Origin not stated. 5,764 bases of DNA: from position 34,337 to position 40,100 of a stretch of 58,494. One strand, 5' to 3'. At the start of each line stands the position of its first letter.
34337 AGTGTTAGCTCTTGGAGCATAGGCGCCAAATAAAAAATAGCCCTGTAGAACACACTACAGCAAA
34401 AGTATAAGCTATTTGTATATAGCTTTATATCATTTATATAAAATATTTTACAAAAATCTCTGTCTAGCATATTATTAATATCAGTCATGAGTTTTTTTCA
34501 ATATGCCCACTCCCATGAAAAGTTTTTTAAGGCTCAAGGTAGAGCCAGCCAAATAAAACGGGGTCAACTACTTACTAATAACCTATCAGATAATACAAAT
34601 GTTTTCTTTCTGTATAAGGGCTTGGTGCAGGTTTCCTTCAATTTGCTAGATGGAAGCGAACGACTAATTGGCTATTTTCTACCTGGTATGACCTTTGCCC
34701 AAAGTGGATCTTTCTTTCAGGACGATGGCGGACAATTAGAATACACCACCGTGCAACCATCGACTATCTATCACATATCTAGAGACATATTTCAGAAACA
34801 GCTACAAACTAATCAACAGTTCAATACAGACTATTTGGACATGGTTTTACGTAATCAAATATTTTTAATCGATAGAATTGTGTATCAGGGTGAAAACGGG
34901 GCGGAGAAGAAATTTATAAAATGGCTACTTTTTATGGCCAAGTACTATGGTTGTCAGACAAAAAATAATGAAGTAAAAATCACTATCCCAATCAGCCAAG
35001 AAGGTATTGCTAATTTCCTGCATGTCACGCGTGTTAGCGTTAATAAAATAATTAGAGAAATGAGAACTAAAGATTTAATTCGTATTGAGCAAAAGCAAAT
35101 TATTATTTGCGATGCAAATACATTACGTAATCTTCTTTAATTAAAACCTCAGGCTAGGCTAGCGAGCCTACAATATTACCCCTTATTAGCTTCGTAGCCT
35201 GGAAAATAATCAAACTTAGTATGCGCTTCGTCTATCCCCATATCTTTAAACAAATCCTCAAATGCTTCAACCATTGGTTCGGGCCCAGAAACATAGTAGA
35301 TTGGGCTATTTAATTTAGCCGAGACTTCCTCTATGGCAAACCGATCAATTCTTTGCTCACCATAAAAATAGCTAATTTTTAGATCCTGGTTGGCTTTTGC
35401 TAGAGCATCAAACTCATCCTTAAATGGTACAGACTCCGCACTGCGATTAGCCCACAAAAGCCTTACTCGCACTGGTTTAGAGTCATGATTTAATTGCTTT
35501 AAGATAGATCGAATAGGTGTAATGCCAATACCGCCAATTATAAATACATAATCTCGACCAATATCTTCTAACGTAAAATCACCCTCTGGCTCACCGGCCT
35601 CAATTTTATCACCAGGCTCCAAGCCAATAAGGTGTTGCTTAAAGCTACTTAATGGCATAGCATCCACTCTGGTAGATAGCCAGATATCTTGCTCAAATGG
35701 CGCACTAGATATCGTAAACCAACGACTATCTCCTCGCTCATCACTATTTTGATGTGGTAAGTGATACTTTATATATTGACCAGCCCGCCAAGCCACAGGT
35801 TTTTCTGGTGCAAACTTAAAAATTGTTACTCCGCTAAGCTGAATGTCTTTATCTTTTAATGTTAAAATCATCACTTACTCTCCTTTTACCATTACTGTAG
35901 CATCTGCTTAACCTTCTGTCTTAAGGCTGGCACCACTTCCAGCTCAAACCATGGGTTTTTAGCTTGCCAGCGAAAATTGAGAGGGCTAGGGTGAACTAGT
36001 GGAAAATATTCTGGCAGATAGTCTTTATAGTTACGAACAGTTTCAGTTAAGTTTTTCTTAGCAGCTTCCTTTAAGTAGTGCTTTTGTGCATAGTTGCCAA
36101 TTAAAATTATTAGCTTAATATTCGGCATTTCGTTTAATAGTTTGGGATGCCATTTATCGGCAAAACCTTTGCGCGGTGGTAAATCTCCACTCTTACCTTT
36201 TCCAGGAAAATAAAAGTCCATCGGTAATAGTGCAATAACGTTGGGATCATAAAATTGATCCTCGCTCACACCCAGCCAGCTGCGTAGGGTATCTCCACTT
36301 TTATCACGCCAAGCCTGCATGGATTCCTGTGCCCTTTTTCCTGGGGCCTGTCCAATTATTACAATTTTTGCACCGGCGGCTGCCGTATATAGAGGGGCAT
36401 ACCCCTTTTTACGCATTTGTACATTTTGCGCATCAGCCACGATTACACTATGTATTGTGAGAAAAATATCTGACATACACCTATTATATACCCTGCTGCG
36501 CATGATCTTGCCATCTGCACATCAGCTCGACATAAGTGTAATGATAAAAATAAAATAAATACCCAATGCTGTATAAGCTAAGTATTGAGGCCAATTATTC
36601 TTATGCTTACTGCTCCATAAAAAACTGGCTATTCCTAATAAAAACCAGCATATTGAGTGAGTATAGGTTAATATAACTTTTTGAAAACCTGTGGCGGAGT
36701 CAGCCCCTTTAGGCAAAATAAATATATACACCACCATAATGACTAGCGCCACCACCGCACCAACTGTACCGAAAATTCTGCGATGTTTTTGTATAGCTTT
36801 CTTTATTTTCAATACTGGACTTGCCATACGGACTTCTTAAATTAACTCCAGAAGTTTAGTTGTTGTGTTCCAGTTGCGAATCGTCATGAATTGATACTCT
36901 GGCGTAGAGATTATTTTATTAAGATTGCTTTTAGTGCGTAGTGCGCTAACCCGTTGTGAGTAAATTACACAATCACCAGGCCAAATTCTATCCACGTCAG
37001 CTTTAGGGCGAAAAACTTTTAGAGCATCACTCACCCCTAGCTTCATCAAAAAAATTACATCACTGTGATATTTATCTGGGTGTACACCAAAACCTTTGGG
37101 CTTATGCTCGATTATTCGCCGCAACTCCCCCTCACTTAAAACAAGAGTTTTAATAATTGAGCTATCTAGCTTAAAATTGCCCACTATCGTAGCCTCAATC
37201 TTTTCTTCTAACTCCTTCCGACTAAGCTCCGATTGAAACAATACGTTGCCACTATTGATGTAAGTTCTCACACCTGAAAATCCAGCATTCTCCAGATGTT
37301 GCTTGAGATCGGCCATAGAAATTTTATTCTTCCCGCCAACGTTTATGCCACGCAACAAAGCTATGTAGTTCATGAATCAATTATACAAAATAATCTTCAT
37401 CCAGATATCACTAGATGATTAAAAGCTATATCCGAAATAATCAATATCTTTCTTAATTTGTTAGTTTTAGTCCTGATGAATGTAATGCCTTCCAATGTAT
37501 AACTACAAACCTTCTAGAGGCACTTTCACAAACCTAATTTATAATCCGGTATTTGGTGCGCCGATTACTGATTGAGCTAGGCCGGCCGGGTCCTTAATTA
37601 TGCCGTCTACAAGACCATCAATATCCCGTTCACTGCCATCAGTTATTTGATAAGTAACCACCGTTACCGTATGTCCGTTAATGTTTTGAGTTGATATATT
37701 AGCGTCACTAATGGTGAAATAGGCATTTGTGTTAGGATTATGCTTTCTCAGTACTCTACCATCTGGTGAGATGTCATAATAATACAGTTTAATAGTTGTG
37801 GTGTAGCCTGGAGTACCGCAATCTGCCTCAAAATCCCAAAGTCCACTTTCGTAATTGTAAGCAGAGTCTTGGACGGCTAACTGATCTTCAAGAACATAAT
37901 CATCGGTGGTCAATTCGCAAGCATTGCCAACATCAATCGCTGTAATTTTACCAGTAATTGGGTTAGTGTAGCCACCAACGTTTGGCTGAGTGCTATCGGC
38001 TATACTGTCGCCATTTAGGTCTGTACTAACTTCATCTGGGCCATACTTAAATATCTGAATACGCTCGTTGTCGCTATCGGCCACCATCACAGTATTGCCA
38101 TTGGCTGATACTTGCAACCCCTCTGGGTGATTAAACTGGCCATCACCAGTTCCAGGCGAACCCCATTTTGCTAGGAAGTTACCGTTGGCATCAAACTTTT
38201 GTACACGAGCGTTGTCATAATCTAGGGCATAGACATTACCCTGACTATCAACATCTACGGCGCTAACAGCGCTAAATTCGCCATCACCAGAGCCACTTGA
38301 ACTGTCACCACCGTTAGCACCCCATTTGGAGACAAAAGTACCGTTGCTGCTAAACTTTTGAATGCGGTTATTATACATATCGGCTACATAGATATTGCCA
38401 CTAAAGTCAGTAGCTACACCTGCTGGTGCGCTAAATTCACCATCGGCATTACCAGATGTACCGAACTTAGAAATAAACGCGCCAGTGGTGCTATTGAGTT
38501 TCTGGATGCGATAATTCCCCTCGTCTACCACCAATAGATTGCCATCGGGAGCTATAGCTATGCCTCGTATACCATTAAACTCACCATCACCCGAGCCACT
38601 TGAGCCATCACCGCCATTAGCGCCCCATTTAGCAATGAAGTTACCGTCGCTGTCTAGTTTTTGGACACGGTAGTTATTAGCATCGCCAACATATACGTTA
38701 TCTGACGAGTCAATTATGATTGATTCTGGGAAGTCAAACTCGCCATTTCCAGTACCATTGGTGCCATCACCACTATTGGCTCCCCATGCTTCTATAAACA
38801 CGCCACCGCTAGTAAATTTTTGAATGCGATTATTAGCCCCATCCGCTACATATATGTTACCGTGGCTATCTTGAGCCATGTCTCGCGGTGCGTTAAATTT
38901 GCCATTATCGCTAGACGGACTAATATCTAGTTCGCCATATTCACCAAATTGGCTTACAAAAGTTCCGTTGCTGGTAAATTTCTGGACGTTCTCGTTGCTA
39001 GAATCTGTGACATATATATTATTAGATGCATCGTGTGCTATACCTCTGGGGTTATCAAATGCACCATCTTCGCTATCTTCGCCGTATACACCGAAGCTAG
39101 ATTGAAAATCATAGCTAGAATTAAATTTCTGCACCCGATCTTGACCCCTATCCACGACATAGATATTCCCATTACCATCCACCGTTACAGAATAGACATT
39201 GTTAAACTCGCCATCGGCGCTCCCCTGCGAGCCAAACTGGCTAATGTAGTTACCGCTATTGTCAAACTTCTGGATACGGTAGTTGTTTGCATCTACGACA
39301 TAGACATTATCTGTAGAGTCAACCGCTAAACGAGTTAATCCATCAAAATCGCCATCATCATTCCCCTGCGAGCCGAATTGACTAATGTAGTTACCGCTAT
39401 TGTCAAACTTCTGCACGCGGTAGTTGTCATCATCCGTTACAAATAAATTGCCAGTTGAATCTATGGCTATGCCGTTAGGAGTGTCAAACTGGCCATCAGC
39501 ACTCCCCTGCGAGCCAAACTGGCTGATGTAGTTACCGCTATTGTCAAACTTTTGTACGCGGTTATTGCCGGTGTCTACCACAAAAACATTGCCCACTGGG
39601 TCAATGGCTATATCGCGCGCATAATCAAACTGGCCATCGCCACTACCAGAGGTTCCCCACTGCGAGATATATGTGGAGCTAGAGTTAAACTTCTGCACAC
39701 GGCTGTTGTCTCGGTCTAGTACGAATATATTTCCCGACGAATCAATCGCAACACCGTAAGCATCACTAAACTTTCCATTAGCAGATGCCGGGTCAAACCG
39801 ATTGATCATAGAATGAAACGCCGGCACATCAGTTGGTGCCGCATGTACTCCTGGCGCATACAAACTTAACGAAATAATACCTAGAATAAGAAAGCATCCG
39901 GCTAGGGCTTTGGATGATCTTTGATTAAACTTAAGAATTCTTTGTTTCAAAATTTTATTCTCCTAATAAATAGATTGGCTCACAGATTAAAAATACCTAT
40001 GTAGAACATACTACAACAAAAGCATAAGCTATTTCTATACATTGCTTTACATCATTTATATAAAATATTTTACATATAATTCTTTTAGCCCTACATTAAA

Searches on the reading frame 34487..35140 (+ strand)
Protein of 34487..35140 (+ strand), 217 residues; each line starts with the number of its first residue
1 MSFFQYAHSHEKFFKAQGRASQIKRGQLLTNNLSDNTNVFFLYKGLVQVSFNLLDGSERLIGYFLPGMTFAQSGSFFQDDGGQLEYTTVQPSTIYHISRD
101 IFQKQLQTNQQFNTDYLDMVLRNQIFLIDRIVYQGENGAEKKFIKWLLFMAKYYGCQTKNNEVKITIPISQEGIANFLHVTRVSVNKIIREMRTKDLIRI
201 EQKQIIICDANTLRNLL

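Call 9: search_protein_families(library=pfam, proteins=[window:34487-35140:+], max_evalue=0.01)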
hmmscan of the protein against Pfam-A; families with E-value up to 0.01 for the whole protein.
window:34487-35140:+ (217 aa): 2 families
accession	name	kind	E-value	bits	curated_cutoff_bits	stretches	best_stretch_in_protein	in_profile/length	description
PF13545.12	HTH_Crp_2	-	1.5e-13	50.9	27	1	144-216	4-70/70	Crp-like helix-turn-helix domain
PF00027.35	cNMP_binding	-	3.4e-07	30.6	27.5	1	23-109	4-89/89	Cyclic nucleotide-binding domain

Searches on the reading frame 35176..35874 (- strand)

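Call 9: search_protein_families(library=pfam, proteins=[window:35176-35874:-], max_evalue=0.01)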
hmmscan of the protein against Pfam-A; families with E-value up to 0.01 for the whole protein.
window:35176-35874:- (232 aa): 2 families
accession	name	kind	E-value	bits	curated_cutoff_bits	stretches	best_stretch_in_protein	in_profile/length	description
PF00175.26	NAD_binding_1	-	1.3e-12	48.8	22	1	111-205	1-107/109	Oxidoreductase NAD-binding domain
PF08030.17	NAD_binding_6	-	9.2e-05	23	22.2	1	110-170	5-73/156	Ferric reductase NAD binding domain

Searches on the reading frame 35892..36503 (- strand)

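Call 9: search_protein_families(library=pfam, proteins=[window:35892-36503:-], max_evalue=0.01)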
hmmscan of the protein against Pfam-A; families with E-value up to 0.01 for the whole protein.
window:35892-36503:- (203 aa): 1 family
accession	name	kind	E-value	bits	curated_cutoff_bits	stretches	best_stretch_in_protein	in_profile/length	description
PF03167.25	UDG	-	1.1e-25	90.8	24.3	1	42-195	6-141/141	Uracil DNA glycosylase superfamily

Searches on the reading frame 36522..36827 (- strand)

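Call 9: search_protein_families(library=pfam, proteins=[window:36522-36827:-], max_evalue=0.01)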
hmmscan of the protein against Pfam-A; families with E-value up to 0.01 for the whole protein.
window:36522-36827:- (101 aa): 3 families
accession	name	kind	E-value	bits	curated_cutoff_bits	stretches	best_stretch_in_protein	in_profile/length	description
PF01757.29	Acyl_transf_3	-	2.6e-05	23.9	31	1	12-96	206-288/326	Acyltransferase domain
PF10101.14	DUF2339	-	0.00064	19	33.6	1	12-84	541-614/659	Predicted membrane protein (DUF2339)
PF25592.1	DUF7937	-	0.0052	16.1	31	1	16-98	139-219/402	Domain of unknown function (DUF7937)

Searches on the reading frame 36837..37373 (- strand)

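Call 9: search_protein_families(library=pfam, proteins=[window:36837-37373:-], max_evalue=0.01)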
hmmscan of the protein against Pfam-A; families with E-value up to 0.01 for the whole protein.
window:36837-37373:- (178 aa): 1 family
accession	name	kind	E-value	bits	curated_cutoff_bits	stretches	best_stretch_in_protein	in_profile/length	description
PF08002.16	DUF1697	-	3.7e-36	125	24.4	1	2-138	3-137/137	Protein of unknown function (DUF1697)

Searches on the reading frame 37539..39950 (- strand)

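Call 58: search_protein_families(library=pfam, proteins=[window:37539-39950:-], max_evalue=0.0001)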
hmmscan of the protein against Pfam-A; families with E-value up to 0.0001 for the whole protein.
window:37539-39950:- (803 aa): 10 families
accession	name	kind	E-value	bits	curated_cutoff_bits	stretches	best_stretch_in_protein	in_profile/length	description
PF01436.27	NHL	-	1.1e-73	240.2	20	5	352-379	1-28/28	NHL repeat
PF17170.10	DUF5128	-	1.7e-26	93.6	22.9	1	213-283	53-125/321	6-bladed beta-propeller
PF06739.17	SBBP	-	1.5e-24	86.1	20.5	0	141-172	2-29/38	Beta-propeller repeat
PF08450.18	SGL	-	5.2e-17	62.7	26.3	1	49-237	24-218/246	SMP-30/Gluconolactonase/LRE-like region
PF22701.2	Mala_s_1-like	-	7.1e-17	62.2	27.5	1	62-204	40-178/195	Mal s 1 allergenic protein-like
PF25021.1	TEN_NHL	-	9.6e-16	58.1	27.1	0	454-485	325-356/357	Teneurin NHL domain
PF06977.17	SdiA-regulated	-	1.5e-07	31.3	21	0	121-174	185-241/249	SdiA-regulated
PF13449.12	Phytase-like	-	7.5e-07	29.8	27.6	0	463-523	72-118/284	Esterase-like activity of phytase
PF24684.1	Vgb_lyase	-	3.5e-06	26.5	50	0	462-538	58-128/290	Virginiamycin B lyase family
PF07494.17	Reg_prop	-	2.3e-05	24.5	20.4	0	249-265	4-20/24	Two component regulator propeller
